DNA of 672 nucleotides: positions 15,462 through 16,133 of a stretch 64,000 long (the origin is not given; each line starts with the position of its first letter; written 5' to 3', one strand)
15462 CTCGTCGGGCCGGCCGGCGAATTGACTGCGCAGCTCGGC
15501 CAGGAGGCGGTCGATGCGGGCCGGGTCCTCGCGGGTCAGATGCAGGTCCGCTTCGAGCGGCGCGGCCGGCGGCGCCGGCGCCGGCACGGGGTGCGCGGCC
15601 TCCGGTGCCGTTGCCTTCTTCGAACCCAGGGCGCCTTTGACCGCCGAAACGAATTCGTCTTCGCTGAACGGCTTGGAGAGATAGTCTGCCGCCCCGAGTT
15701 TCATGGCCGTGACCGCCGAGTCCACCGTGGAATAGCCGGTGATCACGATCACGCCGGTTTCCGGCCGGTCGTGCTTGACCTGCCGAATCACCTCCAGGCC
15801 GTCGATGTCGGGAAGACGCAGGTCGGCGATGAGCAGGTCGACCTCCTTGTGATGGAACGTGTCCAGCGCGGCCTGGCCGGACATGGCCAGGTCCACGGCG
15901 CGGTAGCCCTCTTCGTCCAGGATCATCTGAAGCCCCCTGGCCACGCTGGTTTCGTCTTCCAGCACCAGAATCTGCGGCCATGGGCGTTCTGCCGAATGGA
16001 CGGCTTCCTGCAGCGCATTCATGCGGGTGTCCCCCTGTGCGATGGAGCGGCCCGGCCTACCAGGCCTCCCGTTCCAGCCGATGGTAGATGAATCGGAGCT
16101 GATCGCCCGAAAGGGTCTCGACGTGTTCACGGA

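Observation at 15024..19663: One kinase and three closely related receiver domains: a possible branched phosphorelay coupling transcription and enzyme control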

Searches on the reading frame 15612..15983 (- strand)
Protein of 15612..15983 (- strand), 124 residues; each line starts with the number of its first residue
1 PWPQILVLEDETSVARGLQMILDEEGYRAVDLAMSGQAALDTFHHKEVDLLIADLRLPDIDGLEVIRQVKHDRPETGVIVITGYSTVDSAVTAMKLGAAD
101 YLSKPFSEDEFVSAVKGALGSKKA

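Call 40: search_protein_representatives(protein=window:15612-15983:-)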
Query: 124 residues. Proteins with E-value up to 0.001 (for the whole library): 687453; up to 1e-10: 85871; up to 1e-30: 300. The best 150 are listed.
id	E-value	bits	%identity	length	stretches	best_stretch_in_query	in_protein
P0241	4.0e-113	388.1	59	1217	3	4-122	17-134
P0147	1.7e-76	270.0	58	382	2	3-121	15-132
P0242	1.4e-74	263.8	59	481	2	4-123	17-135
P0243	3.9e-74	262.4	59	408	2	3-123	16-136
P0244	5.8e-58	210.3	57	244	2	8-120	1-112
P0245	2.1e-51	189.2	36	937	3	4-121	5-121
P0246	9.7e-51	187.0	66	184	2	18-120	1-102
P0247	9.6e-50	183.8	36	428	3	5-119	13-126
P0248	1.6e-49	183.1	37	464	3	4-122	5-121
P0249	2.2e-49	182.6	33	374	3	3-122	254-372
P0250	4.4e-49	181.7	36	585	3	5-114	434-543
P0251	1.8e-48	179.7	36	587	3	4-121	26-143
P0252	3.2e-48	178.9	30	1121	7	1-121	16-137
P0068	4.8e-48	178.3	73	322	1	2-123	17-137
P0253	1.5e-47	176.8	32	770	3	4-116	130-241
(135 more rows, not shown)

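Call 41: search_solved_structures(query=window:15612-15983:-, max_evalue=1e-15, show_alignments=4)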
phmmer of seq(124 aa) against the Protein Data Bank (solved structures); distinct sequences matched with E-value up to 1e-15: 27.
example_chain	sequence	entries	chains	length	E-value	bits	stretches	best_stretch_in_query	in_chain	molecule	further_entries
1zy2_A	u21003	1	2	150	4.1e-20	75.3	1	5-120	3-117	transcriptional regulator NtrC1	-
1zit_A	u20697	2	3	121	4.2e-20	75.3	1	4-118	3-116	transcriptional regulator (NtrC family)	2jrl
9xzo_A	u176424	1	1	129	4.2e-20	75.3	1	4-121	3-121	De novo protein M1X0B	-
3eq2_A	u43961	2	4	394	1.1e-19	73.9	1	5-108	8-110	Probable two-component response regulator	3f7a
4l4u_A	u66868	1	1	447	1.4e-19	73.6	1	4-119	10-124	Transcriptional regulator (NtrC family)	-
1ny5_A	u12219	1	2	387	1.5e-19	73.5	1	5-119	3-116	transcriptional regulator (NtrC family)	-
3jte_A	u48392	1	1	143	1.7e-19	73.4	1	4-123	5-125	Response regulator receiver protein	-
3dzd_A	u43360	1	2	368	4.9e-19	71.9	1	4-119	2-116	Transcriptional regulator (NtrC family)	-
6is1_A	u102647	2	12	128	9.5e-19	70.9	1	4-119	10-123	Response regulator ArlR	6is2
6is3_C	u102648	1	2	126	1e-18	70.8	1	4-119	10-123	Response regulator ArlR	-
5xso_A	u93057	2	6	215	4.5e-18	68.8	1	5-119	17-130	Response regulator FixJ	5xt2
1dc7_A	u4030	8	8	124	7.2e-18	68.1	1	6-119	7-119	NITROGEN REGULATION PROTEIN | NITROGEN REGULATION PROTEIN NR(I) | NTRC RECEIVER DOMAIN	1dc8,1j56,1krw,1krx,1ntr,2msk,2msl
4qpj_C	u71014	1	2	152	2.5e-17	66.4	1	4-116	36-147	Cell cycle response regulator CtrA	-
1nxo_A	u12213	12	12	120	3e-17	66.1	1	4-119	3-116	DNA-binding response regulator | Response regulator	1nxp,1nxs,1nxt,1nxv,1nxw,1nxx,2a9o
6swl_A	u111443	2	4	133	4.1e-17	65.7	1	5-119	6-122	Two-component response regulator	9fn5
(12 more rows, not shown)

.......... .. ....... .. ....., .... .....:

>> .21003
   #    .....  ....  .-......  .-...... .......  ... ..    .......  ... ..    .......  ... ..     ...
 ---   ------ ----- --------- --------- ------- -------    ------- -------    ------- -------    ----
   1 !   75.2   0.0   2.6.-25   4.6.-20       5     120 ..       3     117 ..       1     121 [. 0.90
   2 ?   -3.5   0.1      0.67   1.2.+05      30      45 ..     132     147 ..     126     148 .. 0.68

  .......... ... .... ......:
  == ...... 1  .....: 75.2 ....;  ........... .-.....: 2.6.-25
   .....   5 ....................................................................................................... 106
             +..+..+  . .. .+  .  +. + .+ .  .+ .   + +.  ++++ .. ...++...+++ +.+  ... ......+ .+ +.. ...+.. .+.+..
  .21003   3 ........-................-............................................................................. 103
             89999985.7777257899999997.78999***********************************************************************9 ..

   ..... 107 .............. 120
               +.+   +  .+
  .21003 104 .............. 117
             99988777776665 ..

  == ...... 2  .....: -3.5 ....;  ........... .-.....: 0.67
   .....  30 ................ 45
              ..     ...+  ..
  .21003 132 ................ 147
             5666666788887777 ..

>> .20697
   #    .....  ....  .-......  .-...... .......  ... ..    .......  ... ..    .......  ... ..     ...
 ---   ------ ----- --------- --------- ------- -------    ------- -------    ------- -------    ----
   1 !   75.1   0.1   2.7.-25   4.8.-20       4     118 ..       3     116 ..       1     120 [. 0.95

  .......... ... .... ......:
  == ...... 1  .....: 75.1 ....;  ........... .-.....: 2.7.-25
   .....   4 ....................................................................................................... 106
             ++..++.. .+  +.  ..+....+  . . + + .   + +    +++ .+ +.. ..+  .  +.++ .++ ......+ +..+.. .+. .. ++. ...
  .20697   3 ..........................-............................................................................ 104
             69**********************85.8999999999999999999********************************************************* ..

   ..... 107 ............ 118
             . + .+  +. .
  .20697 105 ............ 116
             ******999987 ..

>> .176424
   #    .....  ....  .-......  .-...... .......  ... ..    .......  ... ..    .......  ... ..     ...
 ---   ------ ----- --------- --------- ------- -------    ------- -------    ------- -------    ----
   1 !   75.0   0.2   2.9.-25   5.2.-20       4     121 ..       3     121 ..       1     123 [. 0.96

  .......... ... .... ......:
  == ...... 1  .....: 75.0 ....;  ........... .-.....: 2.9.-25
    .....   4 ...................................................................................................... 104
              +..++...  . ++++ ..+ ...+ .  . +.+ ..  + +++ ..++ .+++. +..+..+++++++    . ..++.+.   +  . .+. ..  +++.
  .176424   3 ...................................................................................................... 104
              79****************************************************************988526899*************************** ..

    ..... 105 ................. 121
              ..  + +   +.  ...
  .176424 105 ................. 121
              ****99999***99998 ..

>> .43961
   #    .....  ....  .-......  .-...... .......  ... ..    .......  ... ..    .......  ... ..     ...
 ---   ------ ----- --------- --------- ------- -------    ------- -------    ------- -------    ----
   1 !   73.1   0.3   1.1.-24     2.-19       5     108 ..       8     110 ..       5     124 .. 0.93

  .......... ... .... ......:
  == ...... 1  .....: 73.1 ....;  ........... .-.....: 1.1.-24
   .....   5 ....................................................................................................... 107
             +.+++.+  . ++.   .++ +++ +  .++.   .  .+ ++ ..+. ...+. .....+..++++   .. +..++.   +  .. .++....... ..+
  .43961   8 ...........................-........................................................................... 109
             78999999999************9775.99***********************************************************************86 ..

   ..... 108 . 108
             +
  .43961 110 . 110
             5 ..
